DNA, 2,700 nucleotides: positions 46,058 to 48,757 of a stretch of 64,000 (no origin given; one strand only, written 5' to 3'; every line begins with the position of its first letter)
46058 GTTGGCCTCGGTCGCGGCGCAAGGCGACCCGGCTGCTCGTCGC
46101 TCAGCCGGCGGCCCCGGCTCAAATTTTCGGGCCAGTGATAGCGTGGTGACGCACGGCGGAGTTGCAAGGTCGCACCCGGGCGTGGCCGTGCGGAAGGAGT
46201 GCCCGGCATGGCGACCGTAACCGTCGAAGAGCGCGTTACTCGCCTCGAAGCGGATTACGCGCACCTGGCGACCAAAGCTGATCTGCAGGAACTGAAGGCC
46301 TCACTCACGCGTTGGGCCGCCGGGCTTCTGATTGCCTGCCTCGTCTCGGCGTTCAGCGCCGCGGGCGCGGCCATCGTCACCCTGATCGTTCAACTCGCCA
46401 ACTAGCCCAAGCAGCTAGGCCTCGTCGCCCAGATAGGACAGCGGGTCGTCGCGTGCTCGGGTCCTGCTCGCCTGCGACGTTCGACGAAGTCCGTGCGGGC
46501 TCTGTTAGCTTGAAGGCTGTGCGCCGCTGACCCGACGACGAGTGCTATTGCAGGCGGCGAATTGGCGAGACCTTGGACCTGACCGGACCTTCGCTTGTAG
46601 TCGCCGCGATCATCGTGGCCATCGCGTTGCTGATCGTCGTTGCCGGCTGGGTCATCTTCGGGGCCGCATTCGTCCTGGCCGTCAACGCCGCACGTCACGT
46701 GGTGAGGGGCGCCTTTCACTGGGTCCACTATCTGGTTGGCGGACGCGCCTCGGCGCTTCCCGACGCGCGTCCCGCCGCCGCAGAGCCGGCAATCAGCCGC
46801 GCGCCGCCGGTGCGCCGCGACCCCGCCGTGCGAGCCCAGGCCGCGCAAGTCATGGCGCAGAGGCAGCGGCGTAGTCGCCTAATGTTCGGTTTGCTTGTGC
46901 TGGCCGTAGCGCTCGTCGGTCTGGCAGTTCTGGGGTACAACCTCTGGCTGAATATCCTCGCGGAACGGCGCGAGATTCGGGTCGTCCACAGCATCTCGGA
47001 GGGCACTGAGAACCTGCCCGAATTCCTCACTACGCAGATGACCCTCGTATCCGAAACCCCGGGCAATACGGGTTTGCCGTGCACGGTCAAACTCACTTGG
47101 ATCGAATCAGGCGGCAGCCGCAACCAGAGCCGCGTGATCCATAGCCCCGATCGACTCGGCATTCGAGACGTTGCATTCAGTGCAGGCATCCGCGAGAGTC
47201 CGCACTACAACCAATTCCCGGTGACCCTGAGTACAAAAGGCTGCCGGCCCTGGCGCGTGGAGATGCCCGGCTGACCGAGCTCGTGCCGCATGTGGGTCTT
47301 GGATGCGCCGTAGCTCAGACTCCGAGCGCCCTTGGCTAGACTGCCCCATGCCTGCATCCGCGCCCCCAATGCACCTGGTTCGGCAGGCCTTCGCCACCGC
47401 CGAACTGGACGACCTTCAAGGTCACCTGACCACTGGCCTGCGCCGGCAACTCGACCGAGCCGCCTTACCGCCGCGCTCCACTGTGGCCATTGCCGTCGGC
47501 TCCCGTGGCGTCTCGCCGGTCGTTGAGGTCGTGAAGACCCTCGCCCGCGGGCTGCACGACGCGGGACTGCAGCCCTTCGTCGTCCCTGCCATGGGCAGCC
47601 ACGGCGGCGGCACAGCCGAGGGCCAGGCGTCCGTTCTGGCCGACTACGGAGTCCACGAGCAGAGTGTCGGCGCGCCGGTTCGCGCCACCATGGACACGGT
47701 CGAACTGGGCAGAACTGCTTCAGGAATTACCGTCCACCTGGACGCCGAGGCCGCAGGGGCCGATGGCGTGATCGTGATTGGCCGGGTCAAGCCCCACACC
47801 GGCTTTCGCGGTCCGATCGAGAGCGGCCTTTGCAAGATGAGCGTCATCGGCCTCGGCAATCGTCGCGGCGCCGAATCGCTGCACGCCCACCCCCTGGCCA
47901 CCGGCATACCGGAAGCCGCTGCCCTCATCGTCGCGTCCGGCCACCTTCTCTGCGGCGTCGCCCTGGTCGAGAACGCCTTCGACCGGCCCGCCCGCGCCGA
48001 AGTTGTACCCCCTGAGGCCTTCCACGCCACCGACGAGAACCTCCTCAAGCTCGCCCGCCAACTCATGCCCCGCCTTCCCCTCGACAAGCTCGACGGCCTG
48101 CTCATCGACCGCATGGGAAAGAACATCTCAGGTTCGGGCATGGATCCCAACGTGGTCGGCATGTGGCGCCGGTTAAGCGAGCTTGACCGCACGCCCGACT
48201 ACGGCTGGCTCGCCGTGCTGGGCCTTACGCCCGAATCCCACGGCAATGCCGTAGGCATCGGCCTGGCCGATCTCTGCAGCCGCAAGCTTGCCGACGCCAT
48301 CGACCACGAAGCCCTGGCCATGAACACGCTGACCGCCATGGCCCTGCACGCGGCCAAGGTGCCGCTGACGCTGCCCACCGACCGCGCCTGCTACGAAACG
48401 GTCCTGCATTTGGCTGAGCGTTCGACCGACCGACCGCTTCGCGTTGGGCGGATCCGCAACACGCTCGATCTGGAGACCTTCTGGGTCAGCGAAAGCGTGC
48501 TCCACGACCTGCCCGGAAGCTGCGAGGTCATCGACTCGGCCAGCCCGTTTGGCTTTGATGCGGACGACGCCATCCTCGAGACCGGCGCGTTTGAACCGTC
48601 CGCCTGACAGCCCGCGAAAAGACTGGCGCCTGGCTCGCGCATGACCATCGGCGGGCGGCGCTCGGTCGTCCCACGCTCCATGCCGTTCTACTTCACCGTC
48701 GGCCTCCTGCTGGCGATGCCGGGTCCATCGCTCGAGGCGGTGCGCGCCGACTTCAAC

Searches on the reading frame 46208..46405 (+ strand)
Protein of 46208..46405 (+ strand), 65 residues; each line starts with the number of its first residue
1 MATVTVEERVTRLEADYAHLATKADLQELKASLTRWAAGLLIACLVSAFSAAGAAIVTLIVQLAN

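Call 74: search_protein_families(library=pfam, proteins=[window:46208-46405:+], max_evalue=0.01)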
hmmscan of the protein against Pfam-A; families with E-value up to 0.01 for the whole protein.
window:46208-46405:+ (65 aa): 1 family
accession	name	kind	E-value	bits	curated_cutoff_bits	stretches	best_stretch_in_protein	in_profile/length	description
PF25472.1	DUF7902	-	0.003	18.2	26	1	4-61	4-62/85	Domain of unknown function (DUF7902)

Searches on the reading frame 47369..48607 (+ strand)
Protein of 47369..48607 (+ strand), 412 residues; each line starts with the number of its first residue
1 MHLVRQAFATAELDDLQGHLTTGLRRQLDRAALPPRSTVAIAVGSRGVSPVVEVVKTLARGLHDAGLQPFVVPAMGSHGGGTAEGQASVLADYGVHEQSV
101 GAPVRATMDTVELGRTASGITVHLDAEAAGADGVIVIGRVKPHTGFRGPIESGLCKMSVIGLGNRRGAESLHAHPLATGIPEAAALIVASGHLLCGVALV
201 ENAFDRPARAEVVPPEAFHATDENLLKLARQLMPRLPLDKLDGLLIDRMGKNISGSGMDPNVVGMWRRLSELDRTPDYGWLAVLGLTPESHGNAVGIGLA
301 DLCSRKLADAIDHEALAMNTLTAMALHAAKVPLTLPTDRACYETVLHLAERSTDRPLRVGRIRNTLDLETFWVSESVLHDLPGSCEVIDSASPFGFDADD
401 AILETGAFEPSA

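Call 74: search_protein_families(library=pfam, proteins=[window:47369-48607:+], max_evalue=0.01)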
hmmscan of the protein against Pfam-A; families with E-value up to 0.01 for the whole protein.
window:47369-48607:+ (412 aa): 1 family
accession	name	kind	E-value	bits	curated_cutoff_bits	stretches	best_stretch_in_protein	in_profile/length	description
PF09861.14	Lar_N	-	8.9e-07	28.8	23.3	1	50-146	69-171/204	Lactate racemase N-terminal domain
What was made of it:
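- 46208..48607 (+): Divergent neighbours: 65-aa ORF, 233-aa unknown ORF, Lar_N-like protein (47369-48607). Lar_N at 8.9e-7 (call 74).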
